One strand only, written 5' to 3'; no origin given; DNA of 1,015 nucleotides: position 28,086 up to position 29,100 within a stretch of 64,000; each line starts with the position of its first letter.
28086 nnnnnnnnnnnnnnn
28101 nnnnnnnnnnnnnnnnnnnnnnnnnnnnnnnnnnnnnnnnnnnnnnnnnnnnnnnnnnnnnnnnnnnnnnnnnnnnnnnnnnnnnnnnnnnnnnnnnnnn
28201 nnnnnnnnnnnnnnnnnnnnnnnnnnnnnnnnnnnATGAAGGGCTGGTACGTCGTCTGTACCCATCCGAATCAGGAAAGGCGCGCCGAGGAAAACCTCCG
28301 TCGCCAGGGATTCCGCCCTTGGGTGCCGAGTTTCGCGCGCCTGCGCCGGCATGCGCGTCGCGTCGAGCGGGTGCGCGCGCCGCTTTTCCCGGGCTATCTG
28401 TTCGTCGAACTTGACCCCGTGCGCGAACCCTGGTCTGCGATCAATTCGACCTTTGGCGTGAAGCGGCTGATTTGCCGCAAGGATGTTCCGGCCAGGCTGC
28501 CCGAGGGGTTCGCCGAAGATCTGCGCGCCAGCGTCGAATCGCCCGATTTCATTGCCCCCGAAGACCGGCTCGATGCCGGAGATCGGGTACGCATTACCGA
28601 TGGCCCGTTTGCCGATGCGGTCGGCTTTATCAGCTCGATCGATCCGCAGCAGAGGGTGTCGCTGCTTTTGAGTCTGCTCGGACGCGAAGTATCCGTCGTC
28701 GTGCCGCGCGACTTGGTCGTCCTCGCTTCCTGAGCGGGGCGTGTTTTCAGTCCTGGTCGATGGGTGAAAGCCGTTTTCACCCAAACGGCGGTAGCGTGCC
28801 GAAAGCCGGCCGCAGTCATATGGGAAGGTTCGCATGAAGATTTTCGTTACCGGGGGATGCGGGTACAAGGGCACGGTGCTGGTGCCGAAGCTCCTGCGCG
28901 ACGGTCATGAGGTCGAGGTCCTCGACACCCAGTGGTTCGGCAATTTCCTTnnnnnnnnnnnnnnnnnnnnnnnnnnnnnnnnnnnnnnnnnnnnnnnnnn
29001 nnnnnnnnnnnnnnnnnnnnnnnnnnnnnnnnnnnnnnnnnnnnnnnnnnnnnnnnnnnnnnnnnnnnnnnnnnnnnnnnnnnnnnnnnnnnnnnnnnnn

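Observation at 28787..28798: Exact canonical ops element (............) in the leader of a polysaccharide locus, in a high-GC alphaproteobacterial-type genome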

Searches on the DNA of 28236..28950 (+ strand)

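Call 5: search_rna_families(source=window, start=28600, end=28950, threshold=evalue, max_evalue=10, show_alignments=4)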
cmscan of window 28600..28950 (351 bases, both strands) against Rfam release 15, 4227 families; matches with E-value up to 10: 2.
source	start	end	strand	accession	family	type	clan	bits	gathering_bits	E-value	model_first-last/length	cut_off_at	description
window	28762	28798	+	RF01707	JUMPstart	Cis-reg;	-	13.7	35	3.5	1-38/38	no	JUMPstart RNA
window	28721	28752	+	RF02401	ClpQY_promoter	Cis-reg;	-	11.7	42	3.9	1-34/57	no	ClpQY promoter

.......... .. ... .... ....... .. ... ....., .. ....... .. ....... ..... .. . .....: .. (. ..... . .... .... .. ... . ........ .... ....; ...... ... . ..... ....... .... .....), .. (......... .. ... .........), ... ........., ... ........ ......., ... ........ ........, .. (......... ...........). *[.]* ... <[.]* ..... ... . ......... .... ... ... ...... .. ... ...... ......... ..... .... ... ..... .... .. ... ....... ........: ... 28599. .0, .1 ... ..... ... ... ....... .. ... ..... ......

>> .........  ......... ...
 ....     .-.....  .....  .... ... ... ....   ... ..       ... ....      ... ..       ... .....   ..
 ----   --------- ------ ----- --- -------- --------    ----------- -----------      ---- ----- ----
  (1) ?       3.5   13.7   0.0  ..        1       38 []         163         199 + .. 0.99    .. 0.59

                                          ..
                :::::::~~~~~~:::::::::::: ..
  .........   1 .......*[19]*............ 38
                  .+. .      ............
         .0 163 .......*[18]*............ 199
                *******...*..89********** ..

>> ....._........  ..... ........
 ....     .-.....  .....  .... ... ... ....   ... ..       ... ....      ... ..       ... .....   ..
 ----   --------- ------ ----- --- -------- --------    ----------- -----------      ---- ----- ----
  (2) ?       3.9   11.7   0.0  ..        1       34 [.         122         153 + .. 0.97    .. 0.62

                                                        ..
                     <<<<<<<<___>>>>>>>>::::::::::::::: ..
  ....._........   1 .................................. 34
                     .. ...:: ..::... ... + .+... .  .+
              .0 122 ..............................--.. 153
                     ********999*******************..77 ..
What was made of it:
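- On JUMPstart RNA motif (Rfam RF01707): 13.7 bits, with only the ops part aligned (call 5).
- Tried and rejected: At a permissive E-value, JUMPstart aligned only through the ops part (call 5).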

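Call 33: build_rna_model(alignment_id=A3, structure=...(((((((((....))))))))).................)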
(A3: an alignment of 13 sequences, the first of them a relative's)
Model R1 built from alignment A3 (13 sequences, 42 columns); structure: as given.
model positions 42; base pairs 9; branch points 0; effective number of sequences 13; information 1.195 bits per position. Calibrated on 0.2 Mb of random sequence (short: E-values are rough).
structure used (alignment columns):
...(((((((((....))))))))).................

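Call 34: search_with_rna_model(model_id=R1, sources=[window, L001, L002, L003, L004, L005, L006, L007, L008, L009, L010, L011, L012, L013, L014, L015, L016, L017, L018, L019, L020, L021, L022, L023, L024, L025, L026, L027, L028, L029, L030, L031, L032, L033, L034, L035, L036, L037, L038, L039, L040, L041, L042, L043, L044, L045, L046, L047, L048, L049, L050, L051, L052, L053, L054, L055, L056, L057, L058, L059, L060, L061, L062, L063, L064, L065, L066, L067, L068, L069, L070, L071, L072, L073, L074, L075, L076, L077, L078, L079, L080], max_evalue=1, make_alignment=true)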
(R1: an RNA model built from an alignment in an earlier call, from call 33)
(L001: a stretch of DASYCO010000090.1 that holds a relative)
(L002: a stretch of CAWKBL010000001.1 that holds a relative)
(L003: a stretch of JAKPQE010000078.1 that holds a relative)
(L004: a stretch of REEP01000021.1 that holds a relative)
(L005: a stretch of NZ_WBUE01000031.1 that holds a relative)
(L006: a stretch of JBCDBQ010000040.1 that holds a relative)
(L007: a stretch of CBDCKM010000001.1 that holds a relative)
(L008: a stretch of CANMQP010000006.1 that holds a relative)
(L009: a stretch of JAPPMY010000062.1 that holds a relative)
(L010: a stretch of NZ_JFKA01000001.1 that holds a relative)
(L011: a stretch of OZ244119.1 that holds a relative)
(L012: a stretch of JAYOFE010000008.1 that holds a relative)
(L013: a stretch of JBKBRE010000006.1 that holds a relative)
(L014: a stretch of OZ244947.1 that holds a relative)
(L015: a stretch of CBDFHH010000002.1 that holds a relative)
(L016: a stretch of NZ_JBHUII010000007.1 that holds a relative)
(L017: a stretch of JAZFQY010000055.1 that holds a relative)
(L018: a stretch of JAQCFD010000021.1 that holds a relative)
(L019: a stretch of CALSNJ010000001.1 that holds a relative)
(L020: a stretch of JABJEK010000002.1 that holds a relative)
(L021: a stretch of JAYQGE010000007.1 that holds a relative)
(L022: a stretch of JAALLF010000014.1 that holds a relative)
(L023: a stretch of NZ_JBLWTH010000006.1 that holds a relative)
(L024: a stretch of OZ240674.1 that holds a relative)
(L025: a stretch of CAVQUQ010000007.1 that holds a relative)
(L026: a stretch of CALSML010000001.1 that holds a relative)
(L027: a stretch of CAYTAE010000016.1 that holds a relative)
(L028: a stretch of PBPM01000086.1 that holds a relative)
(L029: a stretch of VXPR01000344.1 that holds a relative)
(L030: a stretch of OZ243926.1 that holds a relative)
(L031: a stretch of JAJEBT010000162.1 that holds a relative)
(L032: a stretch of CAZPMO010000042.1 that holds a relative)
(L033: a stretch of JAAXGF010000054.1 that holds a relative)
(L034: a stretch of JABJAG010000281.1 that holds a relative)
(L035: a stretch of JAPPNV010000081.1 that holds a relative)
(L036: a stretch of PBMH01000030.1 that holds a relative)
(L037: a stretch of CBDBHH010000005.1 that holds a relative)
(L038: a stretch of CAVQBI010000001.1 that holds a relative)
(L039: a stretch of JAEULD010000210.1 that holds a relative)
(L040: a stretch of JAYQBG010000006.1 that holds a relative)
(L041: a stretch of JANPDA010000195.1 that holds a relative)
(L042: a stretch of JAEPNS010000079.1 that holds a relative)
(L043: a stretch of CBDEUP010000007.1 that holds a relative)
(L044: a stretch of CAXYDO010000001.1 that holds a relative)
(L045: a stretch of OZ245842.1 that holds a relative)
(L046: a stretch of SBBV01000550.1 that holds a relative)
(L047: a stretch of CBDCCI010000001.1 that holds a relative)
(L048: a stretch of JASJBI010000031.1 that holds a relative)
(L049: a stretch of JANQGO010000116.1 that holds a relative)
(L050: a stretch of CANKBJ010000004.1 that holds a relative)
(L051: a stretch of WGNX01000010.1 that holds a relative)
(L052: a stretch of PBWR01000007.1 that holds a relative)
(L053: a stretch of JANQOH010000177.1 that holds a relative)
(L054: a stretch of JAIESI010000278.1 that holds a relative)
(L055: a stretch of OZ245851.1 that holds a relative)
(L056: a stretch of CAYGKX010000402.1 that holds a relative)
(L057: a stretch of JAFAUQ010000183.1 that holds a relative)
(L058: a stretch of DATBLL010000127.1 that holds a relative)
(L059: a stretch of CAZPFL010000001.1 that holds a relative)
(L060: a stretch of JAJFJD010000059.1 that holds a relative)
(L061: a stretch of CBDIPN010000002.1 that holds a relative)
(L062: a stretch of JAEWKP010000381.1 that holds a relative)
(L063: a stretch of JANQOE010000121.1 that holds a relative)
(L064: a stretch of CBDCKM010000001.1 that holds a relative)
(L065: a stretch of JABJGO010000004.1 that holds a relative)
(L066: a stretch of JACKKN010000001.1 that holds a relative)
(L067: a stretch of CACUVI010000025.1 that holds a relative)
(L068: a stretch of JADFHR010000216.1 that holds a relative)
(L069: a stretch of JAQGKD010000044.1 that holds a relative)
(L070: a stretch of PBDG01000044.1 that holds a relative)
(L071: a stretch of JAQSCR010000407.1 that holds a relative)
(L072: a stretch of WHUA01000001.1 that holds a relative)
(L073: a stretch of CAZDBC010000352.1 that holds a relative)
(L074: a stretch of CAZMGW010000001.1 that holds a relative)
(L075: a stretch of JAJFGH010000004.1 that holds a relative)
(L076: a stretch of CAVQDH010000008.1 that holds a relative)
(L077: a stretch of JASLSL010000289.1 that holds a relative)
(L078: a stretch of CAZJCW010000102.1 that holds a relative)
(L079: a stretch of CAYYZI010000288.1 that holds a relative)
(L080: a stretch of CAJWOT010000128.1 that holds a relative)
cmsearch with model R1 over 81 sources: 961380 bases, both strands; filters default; matches with E-value up to 1: 56.
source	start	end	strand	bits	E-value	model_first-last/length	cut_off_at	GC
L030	6539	6580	+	63.8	7.1e-16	1-42/42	no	0.69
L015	6542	6583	+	62.7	1.5e-15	1-42/42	no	0.69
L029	1419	1460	+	62.3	2e-15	1-42/42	no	0.64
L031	6539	6580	+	60.5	7e-15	1-42/42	no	0.67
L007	6534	6575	+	58.8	2.2e-14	1-42/42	no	0.64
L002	6538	6579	+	56.7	8.7e-14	1-42/42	no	0.62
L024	6538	6579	+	55.5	2e-13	1-42/42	no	0.71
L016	6524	6565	+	55.3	2.4e-13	1-42/42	no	0.52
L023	6523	6564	+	54.5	4.1e-13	1-42/42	no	0.55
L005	6537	6578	+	53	1.1e-12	1-42/42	no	0.67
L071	2823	2864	+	52.7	1.4e-12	1-42/42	no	0.69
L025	6524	6565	+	51.9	2.4e-12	1-42/42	no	0.69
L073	2664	2707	+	49.7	1e-11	1-42/42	no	0.66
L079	3818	3862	+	49.3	1.4e-11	1-42/42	no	0.73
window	28758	28800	+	48.5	2.4e-11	1-42/42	no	0.6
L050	6518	6559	+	45.8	1.5e-10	1-42/42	no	0.69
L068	4434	4474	+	44.9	2.8e-10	1-42/42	no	0.63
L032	6532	6571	+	44.7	3.1e-10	1-42/42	no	0.7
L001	6522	6564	+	44.5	3.7e-10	1-42/42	no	0.56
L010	6564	6606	+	41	3.9e-09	1-42/42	no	0.63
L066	6547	6587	+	39.6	1e-08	1-42/42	no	0.68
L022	6540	6580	+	37.1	5.5e-08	1-42/42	no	0.71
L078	1791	1830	+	37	6e-08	1-42/42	no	0.73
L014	6533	6575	+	33.5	6.4e-07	1-42/42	no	0.58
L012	11224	11263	+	33.5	6.5e-07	1-42/42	no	0.7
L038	6521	6558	+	32.7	1.1e-06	1-42/42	no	0.63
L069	3552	3591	+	31.5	2.4e-06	1-42/42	no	0.7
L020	9718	9757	+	30.2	6.1e-06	1-42/42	no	0.57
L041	3700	3738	+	29.9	7.2e-06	1-42/42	no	0.69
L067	6524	6564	+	29.1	1.3e-05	1-42/42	no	0.66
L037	9883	9924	+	24.8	0.00023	1-42/42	no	0.6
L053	10763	10802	+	24.7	0.00024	1-42/42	no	0.77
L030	6542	6563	-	24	0.00041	4-25/42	no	0.73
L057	6641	6671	+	23.4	0.00059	1-42/42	no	0.65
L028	8391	8454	+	23.3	0.00064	1-42/42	no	0.62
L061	6533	6564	+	23.2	0.00072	1-42/42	no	0.66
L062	6533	6564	+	23.2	0.00072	1-42/42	no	0.66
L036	7723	7772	+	23.1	0.00076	1-42/42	no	0.54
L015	6545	6566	-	22.1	0.0014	4-25/42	no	0.68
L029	4037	4073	+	21.6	0.002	1-42/42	no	0.65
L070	9594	9635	+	20.4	0.0048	1-42/42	no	0.69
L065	6554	6585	+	20.2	0.0054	1-42/42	no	0.72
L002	6541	6562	-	19.9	0.0064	4-25/42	no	0.68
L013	6539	6573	+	19.6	0.0078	4-37/42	no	0.74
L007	6537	6558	-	18.9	0.013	4-25/42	no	0.68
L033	6509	6565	+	18.5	0.017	1-42/42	no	0.68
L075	774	807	+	18.1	0.023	1-42/42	no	0.59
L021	4711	4750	+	17.5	0.034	1-42/42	no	0.7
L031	6542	6563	-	17.1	0.043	4-25/42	no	0.77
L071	2825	2847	-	16.3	0.075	4-26/42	no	0.78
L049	5584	5644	+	16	0.09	1-42/42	no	0.7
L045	9867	9927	+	16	0.091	1-42/42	no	0.72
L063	6563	6600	+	15.4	0.14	1-42/42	no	0.74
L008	6543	6572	+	14.4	0.27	4-37/42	no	0.63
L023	6526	6547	-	12.6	0.92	4-25/42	no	0.55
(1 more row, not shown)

Alignment A4: 56 matches aligned to the model, 83 columns, each read 5' to 3' on its own strand. Consensus structure (alignment columns), stored with it:
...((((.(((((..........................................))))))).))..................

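Call 36: search_with_rna_model(model_id=R1, sources=[window, L001, L002, L005, L007, L010, L012, L014, L015, L016, L020, L022, L023, L024, L025, L029, L030, L031, L032, L037, L038, L041, L050, L053, L066, L067, L068, L069, L071, L073, L078, L079], max_evalue=0.0001, make_alignment=true)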
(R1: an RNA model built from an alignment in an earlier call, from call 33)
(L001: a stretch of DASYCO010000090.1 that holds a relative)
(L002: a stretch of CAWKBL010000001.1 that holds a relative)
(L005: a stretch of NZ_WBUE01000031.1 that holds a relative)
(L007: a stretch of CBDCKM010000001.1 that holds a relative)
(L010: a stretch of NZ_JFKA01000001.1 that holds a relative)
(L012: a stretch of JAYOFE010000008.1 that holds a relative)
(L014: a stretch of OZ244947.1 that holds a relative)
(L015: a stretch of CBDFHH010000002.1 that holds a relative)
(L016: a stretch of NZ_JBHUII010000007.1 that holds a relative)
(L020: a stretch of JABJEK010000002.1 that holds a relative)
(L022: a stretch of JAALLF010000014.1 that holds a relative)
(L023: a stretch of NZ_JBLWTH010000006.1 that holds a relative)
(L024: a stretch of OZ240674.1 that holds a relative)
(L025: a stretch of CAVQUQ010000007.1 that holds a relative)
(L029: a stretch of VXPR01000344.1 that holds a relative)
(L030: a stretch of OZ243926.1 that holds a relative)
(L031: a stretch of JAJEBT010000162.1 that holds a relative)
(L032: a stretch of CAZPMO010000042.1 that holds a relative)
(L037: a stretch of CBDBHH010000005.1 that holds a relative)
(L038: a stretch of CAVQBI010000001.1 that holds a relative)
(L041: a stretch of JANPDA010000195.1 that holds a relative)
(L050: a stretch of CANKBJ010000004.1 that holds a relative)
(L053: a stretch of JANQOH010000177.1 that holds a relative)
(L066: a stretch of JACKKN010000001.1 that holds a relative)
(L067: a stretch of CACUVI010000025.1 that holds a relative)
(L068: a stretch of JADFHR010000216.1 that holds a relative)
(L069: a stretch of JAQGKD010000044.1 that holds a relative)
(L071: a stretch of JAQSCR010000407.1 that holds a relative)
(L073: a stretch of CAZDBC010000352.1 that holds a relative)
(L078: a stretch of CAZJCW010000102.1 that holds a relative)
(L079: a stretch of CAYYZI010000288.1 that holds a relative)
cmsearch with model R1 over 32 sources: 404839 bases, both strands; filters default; matches with E-value up to 0.0001: 31.
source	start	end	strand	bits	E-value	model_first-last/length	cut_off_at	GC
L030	6539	6580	+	63.8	3e-16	1-42/42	no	0.69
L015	6542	6583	+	62.7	6.4e-16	1-42/42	no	0.69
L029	1419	1460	+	62.3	8.3e-16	1-42/42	no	0.64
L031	6539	6580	+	60.5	2.9e-15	1-42/42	no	0.67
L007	6534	6575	+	58.8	9.1e-15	1-42/42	no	0.64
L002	6538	6579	+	56.7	3.7e-14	1-42/42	no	0.62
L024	6538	6579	+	55.5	8.5e-14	1-42/42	no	0.71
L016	6524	6565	+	55.3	9.9e-14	1-42/42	no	0.52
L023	6523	6564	+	54.5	1.7e-13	1-42/42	no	0.55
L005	6537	6578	+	53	4.8e-13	1-42/42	no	0.67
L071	2823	2864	+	52.7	5.9e-13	1-42/42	no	0.69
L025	6524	6565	+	51.9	1e-12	1-42/42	no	0.69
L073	2664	2707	+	49.7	4.3e-12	1-42/42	no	0.66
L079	3818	3862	+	49.3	5.9e-12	1-42/42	no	0.73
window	28758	28800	+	48.5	1e-11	1-42/42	no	0.6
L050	6518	6559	+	45.8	6.3e-11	1-42/42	no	0.69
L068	4434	4474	+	44.9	1.2e-10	1-42/42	no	0.63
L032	6532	6571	+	44.7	1.3e-10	1-42/42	no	0.7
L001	6522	6564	+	44.5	1.5e-10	1-42/42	no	0.56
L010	6564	6606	+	41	1.7e-09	1-42/42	no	0.63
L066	6547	6587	+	39.6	4.3e-09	1-42/42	no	0.68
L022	6540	6580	+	37.1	2.3e-08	1-42/42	no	0.71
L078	1791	1830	+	37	2.5e-08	1-42/42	no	0.73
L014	6533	6575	+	33.5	2.7e-07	1-42/42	no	0.58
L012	11224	11263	+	33.5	2.8e-07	1-42/42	no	0.7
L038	6521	6558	+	32.7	4.5e-07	1-42/42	no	0.63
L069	3552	3591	+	31.5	1e-06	1-42/42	no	0.7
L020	9718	9757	+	30.2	2.6e-06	1-42/42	no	0.57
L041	3700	3738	+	29.9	3e-06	1-42/42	no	0.69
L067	6524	6564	+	29.1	5.4e-06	1-42/42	no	0.66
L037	9883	9924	+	24.8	9.6e-05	1-42/42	no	0.6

Alignment A5: 31 matches aligned to the model, 51 columns, each read 5' to 3' on its own strand. Consensus structure (alignment columns), stored with it:
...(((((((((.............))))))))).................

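Call 66: search_rna_families(sources=[L002, L005, L007, L010, L015, L016, L023, L024, L030, L031, L022], threshold=gathering)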
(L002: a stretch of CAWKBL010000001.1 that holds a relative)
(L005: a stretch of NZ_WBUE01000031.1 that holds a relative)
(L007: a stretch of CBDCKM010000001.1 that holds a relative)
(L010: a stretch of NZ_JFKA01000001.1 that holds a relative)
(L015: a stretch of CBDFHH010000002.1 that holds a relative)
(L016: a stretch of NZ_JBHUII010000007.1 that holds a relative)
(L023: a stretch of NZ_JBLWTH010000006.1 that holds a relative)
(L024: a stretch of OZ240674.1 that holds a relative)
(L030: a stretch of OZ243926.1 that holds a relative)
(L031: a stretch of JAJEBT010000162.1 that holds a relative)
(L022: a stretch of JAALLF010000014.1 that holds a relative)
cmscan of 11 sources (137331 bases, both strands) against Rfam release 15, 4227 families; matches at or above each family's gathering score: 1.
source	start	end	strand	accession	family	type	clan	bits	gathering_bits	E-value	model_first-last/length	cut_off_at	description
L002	3653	3739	+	RF00005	tRNA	Gene; tRNA;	CL00001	62.3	29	9e-11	1-71/71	no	tRNA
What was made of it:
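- Closest known: JUMPstart RNA motif, Rfam RF01707. Different: Eleven alpha loci give no RF01707 hit at the gathering score (call 66).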

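Call 69: search_with_rna_model(model_id=R1, source=L205, max_evalue=10, show_alignments=2)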
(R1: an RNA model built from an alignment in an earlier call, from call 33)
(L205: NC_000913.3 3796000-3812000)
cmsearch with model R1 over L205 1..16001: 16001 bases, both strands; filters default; matches with E-value up to 10: 1.
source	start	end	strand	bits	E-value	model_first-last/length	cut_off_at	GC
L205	12181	12203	-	13.2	0.01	1-42/42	no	0.7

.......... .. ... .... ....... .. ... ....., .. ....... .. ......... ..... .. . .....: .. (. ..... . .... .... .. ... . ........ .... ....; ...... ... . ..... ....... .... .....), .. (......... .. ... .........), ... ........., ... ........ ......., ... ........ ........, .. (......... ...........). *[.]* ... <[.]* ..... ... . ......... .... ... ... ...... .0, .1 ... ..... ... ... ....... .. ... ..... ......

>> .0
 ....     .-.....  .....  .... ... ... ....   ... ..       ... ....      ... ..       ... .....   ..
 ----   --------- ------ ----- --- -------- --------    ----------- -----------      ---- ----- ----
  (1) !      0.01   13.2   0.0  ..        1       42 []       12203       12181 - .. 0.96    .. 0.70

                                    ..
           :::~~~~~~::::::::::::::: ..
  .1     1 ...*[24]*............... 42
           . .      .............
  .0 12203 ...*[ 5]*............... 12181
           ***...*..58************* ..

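Call 77: search_with_rna_model(model_id=R1, source=window, filters=off, max_evalue=10, show_alignments=1)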
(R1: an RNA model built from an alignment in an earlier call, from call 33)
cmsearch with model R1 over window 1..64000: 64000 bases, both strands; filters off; matches with E-value up to 10: 15.
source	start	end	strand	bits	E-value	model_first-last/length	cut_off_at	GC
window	28758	28800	+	48.5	1.6e-12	1-42/42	no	0.6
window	23643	23675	+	16.7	0.0038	1-42/42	no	0.61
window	28761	28783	-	12.4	0.073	4-25/42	no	0.52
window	59643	59657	+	10.9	0.2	1-42/42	no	0.67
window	44750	44767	+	10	0.37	6-23/42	no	0.44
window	44752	44765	-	8.9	0.77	8-21/42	no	0.36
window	42947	42967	-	6.8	3.2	1-42/42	no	0.57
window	15599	15610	+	6.6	3.6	1-42/42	no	0.67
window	42228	42239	-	6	5.6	1-42/42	no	0.67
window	40427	40444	+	5.9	6.1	5-24/42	no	0.61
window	56336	56349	+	5.5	7.9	8-21/42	no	0.5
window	4260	4271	-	5.5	7.9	1-42/42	no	0.75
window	11190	11201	-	5.4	8.3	9-20/42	no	0.83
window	11215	11234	-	5.3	8.7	1-42/42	no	0.75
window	26811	26839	+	5.2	9.6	1-42/42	no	0.76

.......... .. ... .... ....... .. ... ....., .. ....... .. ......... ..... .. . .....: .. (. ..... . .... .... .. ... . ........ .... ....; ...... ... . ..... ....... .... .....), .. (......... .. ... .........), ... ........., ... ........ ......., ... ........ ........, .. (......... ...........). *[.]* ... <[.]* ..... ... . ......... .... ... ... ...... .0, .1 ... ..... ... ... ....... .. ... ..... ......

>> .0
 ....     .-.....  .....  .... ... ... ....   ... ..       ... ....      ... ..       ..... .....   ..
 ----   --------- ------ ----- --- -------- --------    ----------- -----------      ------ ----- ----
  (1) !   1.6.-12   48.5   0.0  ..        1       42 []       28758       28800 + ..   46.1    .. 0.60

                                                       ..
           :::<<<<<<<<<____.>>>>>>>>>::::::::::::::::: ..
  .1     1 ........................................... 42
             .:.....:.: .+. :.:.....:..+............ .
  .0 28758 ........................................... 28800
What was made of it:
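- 28761..28783 (+): Conserved hairpin: 9-bp stem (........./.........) with a 5-nt loop. The family consensus is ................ Model R1 aligns it as the stem (call 77).
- It has + strand matches up to E = 1 in 46 of 80 loci, 30 of them below E = 1e-4 (calls 34, 36, 77).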
